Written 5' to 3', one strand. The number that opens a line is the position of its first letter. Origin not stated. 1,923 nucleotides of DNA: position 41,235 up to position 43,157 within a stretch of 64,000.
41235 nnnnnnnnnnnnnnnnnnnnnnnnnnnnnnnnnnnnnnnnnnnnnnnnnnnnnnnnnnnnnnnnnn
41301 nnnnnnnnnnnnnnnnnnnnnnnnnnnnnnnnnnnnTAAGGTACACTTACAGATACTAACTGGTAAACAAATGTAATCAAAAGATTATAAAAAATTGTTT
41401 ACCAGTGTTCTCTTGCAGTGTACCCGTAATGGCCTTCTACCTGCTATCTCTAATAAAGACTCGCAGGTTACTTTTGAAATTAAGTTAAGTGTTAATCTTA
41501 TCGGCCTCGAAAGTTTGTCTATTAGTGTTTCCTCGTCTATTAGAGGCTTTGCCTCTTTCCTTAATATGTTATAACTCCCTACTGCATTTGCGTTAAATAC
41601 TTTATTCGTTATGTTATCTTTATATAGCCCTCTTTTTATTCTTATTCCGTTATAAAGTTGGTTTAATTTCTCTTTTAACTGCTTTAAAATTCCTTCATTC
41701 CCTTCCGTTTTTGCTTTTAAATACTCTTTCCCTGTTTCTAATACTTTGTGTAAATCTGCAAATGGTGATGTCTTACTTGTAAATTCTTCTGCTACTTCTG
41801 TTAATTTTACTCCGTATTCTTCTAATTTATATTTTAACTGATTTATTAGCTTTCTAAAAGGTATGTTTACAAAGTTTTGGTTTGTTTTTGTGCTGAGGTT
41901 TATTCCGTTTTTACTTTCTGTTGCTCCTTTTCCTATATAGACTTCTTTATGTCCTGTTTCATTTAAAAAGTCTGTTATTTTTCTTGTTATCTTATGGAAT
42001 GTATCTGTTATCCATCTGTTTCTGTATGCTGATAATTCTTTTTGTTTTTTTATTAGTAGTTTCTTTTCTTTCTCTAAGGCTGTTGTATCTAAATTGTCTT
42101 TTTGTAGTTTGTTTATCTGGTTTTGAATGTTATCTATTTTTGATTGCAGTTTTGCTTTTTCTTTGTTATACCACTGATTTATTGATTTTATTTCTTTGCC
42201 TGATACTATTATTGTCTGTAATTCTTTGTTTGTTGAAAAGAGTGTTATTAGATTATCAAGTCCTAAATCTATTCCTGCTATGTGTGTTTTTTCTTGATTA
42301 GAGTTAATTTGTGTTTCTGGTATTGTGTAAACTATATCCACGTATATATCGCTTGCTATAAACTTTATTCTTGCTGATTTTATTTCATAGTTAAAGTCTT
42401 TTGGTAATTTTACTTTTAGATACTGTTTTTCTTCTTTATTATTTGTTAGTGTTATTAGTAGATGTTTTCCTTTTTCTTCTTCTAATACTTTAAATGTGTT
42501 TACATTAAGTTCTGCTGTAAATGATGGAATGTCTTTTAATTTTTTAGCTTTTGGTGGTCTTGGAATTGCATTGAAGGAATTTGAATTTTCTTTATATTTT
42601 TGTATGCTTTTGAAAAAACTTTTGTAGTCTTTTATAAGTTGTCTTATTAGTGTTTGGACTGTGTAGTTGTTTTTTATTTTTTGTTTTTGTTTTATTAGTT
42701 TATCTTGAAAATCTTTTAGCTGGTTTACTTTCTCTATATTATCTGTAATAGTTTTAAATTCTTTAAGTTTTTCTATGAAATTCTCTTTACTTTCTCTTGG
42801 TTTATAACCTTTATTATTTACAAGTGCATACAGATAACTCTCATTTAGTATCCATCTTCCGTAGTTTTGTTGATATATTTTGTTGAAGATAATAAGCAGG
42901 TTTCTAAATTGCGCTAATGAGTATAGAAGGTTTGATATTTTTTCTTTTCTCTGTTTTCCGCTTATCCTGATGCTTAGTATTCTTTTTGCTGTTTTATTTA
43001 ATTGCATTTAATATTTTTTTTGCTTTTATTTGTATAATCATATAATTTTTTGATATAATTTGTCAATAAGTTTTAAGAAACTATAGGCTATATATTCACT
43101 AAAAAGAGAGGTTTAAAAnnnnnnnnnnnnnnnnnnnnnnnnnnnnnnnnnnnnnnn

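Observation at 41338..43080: tnpB-only IS605/IS1341-like element whose TnpB homologue appears nuclease-dead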

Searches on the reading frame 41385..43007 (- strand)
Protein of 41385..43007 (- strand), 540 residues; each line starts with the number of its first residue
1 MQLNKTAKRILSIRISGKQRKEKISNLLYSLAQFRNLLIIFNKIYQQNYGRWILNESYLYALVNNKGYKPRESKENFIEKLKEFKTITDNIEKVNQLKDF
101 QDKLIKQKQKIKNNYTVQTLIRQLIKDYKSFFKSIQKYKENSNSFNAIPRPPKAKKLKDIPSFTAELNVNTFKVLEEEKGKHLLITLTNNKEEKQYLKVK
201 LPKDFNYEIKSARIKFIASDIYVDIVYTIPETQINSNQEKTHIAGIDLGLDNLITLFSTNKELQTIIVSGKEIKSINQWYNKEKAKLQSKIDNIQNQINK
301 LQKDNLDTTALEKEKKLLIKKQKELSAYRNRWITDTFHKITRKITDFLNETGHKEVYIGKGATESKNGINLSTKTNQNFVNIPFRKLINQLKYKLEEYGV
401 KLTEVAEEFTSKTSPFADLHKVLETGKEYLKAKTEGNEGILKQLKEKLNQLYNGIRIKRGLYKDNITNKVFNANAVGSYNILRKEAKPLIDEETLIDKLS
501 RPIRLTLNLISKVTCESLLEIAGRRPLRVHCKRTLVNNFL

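Call 3: search_protein_families(library=pfam, proteins=[window:41385-43007:-], max_evalue=1)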
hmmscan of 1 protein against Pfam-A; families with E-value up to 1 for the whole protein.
window:41385-43007:- (540 aa): 6 families
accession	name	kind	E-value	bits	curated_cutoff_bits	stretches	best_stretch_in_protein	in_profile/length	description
PF01385.25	OrfB_IS605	-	2.3e-12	47.6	30.5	1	232-360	9-115/120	Probable transposase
PF07282.18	Cas12f1-like_TNB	-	8.9e-07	29.4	26.3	1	384-416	1-33/60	Cas12f1-like, TNB domain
PF13208.11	TerB_N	-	0.0041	17.3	25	1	312-377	108-174/207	TerB N-terminal domain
PF18664.7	CdiA_C_tRNase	-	0.03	15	26.5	1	268-320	50-100/116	CdiA C-terminal tRNase domain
PF06062.16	UPF0231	-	0.043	14.6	25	1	271-330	19-78/121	Uncharacterised protein family (UPF0231)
PF08641.17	Mis14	-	0.045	14.6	24.9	0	70-141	64-133/133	Kinetochore protein Mis14 like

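Call 4: search_protein_families(library=ncbifam, proteins=[window:41385-43007:-], max_evalue=1)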
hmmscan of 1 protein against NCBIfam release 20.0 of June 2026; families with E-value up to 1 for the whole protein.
window:41385-43007:- (540 aa): 3 families
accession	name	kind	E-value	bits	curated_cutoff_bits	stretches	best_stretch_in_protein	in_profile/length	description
NF040570.1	guided_TnpB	subfamily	1.1e-30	107.3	100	1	83-416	43-351/389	RNA-guided endonuclease TnpB family protein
TIGR01766.2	TIGR01766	domain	3.2e-12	46.8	32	1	330-411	2-82/82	IS200/IS605 family accessory protein TnpB-related protein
TIGR03558.1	oxido_grp_1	subfamily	0.062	12.5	166.95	1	282-365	229-312/325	MsnO8 family LLM class oxidoreductase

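Call 7: search_solved_structures(query=window:41385-43007:-, max_evalue=10, show_alignments=3)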
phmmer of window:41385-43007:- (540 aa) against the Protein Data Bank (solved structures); distinct sequences matched with E-value up to 10: 2.
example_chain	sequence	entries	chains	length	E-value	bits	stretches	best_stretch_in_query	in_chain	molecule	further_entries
1ioj_A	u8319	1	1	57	0.12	14.7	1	298-344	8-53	APOC-I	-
6dvu_A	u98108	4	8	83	0.22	13.8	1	295-344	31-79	Apolipoprotein C-I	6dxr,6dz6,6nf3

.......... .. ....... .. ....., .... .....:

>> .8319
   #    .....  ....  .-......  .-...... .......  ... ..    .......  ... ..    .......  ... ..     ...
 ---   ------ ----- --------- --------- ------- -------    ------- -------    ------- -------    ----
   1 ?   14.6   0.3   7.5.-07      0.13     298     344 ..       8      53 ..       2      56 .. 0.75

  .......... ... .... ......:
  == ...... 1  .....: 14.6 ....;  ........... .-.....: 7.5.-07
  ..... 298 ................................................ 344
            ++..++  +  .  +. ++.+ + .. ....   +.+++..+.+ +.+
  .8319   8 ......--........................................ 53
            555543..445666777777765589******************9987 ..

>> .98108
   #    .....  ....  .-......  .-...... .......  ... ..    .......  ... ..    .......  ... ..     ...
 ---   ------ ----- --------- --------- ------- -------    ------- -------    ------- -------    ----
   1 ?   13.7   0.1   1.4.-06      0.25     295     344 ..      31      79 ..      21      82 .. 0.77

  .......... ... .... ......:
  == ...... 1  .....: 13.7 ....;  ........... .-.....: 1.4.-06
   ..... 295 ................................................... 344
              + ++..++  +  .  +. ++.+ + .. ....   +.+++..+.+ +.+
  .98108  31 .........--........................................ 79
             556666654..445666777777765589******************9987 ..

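Call 8: find_homologous_proteins(query=window:41385-43007:-)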
Query window:41385-43007:- (540 aa): 1967 proteins with E <= 0.001 among 8000 candidates; the best 120 are listed.
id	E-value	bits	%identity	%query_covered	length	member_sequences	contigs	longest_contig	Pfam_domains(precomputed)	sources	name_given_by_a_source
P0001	0.0e+0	1152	100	100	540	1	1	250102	PF01385.26,PF07282.19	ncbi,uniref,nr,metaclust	ncbi:RNA-guided endonuclease InsQ/TnpB family protein [Sulfurihydrogenibium subterraneum]|uniref:RNA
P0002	2.3e-274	929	83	99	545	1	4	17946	PF01385.26,PF07282.19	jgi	jgi:IS605 OrfB family transposase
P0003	3.8e-235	800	74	99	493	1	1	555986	PF01385.26,PF07282.19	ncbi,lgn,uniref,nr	ncbi:transposase, IS605 OrfB family, central region [Persephonella hydrogeniphila]|uniref:Transposas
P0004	2.2e-201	688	64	99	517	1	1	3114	PF01385.26,PF07282.19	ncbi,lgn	-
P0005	6.3e-201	687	66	99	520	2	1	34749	PF01385.26,PF07282.19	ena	-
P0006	3.6e-200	684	66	99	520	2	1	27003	PF01385.26,PF07282.19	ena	-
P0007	6.3e-197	674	65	97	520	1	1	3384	PF01385.26,PF07282.19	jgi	jgi:IS605 OrfB family transposase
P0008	1.6e-177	610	58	99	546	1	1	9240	PF01385.26,PF07282.19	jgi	-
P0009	1.7e-176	606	58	99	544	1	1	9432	PF01385.26,PF07282.19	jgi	-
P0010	4.3e-176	605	57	99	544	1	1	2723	PF01385.26,PF07282.19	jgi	-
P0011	1.8e-175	603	57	99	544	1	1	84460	PF01385.26,PF07282.19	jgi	-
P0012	3.2e-173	596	56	99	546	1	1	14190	PF01385.26,PF07282.19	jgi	-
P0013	1.0e-172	594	57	99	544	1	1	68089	PF01385.26,PF07282.19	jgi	-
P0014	9.5e-172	591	57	99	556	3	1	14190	PF01385.26,PF07282.19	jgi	-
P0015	3.2e-171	589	67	78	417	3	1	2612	PF01385.26,PF07282.19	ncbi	ncbi:MAG: transposase, partial [Persephonella sp.]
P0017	7.2e-168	578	56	99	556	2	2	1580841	PF01385.26,PF07282.19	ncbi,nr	ncbi:hypothetical protein JCM14244_07280 [Venenivibrio stagnispumantis]|nr:transposase [Venenivibrio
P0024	9.5e-139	482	50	95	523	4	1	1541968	PF01385.26,PF07282.19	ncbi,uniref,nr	ncbi:transposase, IS605 OrfB family [Desulfurobacterium thermolithotrophum DSM 11699]|uniref:Transpo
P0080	2.0e-104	369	43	95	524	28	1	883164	PF01385.26,PF07282.19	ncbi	-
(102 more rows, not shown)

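Call 14: search_solved_structures(query=A1, max_evalue=1, show_alignments=4)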
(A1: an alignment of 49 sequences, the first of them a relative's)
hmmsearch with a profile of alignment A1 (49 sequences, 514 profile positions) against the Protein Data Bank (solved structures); distinct sequences matched with E-value up to 1: 7.
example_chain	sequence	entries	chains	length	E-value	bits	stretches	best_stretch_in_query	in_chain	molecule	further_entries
8j3r_A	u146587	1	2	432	0.0029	19.5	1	322-417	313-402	Transposase IS605 OrfB C-terminal domain-containing protein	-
8j12_A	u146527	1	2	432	0.0036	19.2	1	322-417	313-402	Transposase IS605 OrfB C-terminal domain-containing protein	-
8j1j_A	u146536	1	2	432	0.0042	19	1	319-417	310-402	Transposase IS605 OrfB C-terminal domain-containing protein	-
7wju_A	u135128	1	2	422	0.0071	18.2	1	322-418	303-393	OrfB_Zn_ribbon domain-containing protein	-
8dzj_A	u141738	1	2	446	0.008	18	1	322-417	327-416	OrfB_Zn_ribbon domain-containing protein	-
9nzo_B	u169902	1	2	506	0.041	15.7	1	368-407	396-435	Cas12f Effector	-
9nzr_A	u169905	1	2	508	0.041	15.7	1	368-407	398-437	Cas12f Nuclease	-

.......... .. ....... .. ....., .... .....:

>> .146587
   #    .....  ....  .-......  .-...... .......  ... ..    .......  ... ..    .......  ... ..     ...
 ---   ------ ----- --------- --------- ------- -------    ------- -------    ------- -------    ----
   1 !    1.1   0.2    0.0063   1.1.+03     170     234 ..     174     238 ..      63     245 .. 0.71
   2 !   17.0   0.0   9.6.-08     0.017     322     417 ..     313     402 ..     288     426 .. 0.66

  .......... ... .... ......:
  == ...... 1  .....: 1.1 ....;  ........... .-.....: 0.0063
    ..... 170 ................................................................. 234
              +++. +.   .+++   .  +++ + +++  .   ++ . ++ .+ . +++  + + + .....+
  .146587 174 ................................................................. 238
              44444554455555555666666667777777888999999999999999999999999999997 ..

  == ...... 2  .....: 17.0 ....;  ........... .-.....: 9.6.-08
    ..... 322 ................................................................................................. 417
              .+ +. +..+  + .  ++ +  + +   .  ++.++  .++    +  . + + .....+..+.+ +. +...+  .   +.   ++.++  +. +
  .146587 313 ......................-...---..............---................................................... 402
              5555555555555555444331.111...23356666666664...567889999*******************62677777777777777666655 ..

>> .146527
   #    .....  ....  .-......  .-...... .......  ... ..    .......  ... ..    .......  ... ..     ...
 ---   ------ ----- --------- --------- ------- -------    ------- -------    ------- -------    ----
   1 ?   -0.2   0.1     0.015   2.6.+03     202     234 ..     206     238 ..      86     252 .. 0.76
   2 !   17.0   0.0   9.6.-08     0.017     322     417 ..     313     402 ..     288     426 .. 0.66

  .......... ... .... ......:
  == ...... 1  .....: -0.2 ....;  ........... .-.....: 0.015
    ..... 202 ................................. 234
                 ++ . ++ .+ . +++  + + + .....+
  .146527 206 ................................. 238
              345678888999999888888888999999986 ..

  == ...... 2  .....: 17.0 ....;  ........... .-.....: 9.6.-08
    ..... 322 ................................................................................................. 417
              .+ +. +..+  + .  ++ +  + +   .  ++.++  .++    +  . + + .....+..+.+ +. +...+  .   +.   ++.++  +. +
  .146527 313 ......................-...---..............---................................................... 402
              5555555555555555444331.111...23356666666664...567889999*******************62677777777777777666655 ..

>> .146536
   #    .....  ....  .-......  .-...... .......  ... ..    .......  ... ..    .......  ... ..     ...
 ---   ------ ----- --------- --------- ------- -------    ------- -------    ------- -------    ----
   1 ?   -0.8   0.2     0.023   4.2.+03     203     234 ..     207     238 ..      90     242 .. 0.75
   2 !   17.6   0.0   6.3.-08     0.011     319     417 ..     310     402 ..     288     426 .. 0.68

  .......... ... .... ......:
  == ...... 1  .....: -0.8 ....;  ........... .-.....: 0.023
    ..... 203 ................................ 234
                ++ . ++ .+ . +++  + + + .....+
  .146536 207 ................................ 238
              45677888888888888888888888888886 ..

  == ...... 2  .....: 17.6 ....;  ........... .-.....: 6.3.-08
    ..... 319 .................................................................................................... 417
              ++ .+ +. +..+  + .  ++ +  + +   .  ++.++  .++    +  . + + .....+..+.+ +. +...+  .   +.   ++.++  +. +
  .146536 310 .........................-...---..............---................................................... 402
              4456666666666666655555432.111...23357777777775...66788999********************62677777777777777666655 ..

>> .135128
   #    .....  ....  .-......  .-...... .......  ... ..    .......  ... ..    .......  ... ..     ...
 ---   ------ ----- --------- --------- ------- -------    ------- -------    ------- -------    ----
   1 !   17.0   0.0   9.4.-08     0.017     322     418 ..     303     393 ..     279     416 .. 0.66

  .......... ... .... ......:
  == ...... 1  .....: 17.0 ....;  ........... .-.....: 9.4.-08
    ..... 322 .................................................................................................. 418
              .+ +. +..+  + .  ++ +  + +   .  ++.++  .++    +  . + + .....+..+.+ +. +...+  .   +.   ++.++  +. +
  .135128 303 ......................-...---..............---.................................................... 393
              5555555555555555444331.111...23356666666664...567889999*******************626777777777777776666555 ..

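Call 19: find_encoding_contigs(protein=P0002, flank=3000, max_places=4)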
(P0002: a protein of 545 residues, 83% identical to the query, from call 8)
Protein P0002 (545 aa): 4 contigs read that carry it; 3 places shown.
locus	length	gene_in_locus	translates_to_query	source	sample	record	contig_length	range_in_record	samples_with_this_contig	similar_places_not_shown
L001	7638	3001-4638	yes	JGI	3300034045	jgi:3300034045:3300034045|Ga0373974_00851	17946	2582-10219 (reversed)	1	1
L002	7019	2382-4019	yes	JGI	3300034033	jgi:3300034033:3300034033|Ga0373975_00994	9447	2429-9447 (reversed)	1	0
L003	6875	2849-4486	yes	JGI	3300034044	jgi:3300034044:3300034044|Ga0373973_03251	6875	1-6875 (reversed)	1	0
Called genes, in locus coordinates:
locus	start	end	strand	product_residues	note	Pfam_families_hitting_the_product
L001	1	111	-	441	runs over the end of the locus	PF03447:NAD_binding_3, PF00742:Homoserine_dh, PF01842:ACT (weak)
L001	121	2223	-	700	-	PF22745:Nlig-Ia, PF01653:DNA_ligase_aden, PF03120:OB_DNA_ligase, PF03119:DNA_ligase_ZBD, PF14520:HHH_5 (weak), PF12826:HHH_2, PF00533:BRCT, PF12738:PTCB-BRCT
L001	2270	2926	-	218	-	PF00730:HhH-GPD, PF00633:HHH (weak)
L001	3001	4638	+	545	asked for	PF01385:OrfB_IS605, PF07282:Cas12f1-like_TNB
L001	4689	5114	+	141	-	PF04417:DUF501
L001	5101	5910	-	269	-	PF02621:VitK2_biosynth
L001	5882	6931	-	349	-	PF01925:TauE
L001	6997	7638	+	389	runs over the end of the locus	PF22660:RS_preATP-grasp-like, PF02222:ATP-grasp, PF02655:ATP-grasp_3 (faint), PF17769:PurK_C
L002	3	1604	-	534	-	?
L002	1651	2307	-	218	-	PF00730:HhH-GPD, PF00633:HHH (weak)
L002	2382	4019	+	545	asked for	PF01385:OrfB_IS605, PF07282:Cas12f1-like_TNB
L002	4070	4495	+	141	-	PF04417:DUF501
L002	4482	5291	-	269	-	PF02621:VitK2_biosynth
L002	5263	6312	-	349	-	PF01925:TauE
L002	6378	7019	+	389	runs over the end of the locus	PF22660:RS_preATP-grasp-like, PF02222:ATP-grasp, PF02655:ATP-grasp_3 (faint), PF17769:PurK_C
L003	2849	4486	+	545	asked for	PF01385:OrfB_IS605, PF07282:Cas12f1-like_TNB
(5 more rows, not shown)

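Call 20: find_encoding_contigs(protein=P0003, flank=3000, max_places=3)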
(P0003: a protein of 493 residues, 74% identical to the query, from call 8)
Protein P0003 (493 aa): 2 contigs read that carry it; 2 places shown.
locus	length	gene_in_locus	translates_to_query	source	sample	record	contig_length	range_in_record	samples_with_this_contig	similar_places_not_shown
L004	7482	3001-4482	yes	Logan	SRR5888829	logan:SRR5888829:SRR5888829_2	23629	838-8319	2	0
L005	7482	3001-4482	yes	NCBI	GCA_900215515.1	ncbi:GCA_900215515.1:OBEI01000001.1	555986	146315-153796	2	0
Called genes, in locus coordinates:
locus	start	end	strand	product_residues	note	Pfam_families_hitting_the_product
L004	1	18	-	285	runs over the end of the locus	?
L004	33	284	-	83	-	-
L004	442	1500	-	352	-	PF12911:OppC_N, PF00528:BPD_transp_1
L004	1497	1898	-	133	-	-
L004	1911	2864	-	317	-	PF19300:BPD_transp_1_N (weak), PF00528:BPD_transp_1, PF09605:Trep_Strep (weak)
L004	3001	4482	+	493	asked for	PF01385:OrfB_IS605, PF07282:Cas12f1-like_TNB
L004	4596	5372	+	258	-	PF00285:Citrate_synt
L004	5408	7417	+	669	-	PF00672:HAMP, PF00989:PAS (weak), PF13188:PAS_8 (weak), PF00512:HisKA, PF13589:HATPase_c_3 (faint), PF02518:HATPase_c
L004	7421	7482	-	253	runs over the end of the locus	PF00561:Abhydrolase_1, PF12146:Hydrolase_4, PF12697:Abhydrolase_6, PF03096:Ndr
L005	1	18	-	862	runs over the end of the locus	-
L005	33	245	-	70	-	-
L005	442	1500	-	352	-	PF12911:OppC_N, PF00528:BPD_transp_1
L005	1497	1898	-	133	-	-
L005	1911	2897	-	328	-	PF19300:BPD_transp_1_N, PF00528:BPD_transp_1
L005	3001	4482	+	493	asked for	PF01385:OrfB_IS605, PF07282:Cas12f1-like_TNB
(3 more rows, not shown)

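Call 26: find_encoding_contigs(protein=P0005, flank=2000, max_places=2)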
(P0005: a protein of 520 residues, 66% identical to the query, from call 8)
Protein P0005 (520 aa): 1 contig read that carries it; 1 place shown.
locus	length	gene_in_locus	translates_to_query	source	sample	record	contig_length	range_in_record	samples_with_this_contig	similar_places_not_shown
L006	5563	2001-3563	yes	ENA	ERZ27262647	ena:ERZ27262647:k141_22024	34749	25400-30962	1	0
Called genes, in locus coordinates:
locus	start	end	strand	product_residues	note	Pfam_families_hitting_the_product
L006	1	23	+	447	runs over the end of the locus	PF00171:Aldedh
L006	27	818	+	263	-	PF02548:Pantoate_transf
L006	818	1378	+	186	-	PF01300:Sua5_yciO_yrdC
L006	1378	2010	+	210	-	PF13489:Methyltransf_23, PF13847:Methyltransf_31, PF01209:Ubie_methyltran, PF08241:Methyltransf_11, PF08242:Methyltransf_12, PF13649:Methyltransf_25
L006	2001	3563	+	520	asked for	PF01385:OrfB_IS605, PF07282:Cas12f1-like_TNB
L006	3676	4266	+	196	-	PF00596:Aldolase_II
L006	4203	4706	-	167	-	PF02674:Colicin_V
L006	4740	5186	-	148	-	PF09424:YqeY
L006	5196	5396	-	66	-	PF01165:Ribosomal_S21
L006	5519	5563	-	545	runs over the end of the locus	PF00118:Cpn60_TCP1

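Call 27: find_encoding_contigs(protein=P0017, flank=2000, max_places=3)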
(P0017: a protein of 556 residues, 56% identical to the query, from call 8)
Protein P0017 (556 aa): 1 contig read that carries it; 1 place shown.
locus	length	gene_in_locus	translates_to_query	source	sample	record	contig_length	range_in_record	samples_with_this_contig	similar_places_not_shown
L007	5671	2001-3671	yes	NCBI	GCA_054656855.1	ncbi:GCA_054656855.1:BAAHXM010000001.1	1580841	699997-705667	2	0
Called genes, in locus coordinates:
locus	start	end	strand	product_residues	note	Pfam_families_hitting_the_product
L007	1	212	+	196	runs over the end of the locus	PF01871:AMMECR1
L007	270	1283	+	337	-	PF04055:Radical_SAM, PF06968:BATS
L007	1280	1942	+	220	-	PF00834:Ribul_P_3_epim, PF01729:QRPTase_C (faint)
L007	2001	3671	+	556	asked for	PF01385:OrfB_IS605, PF07282:Cas12f1-like_TNB (weak)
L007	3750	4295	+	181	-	PF01327:Pep_deformylase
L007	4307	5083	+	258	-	PF01790:LGT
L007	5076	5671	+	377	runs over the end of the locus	PF01098:FTSW_RODA_SPOVE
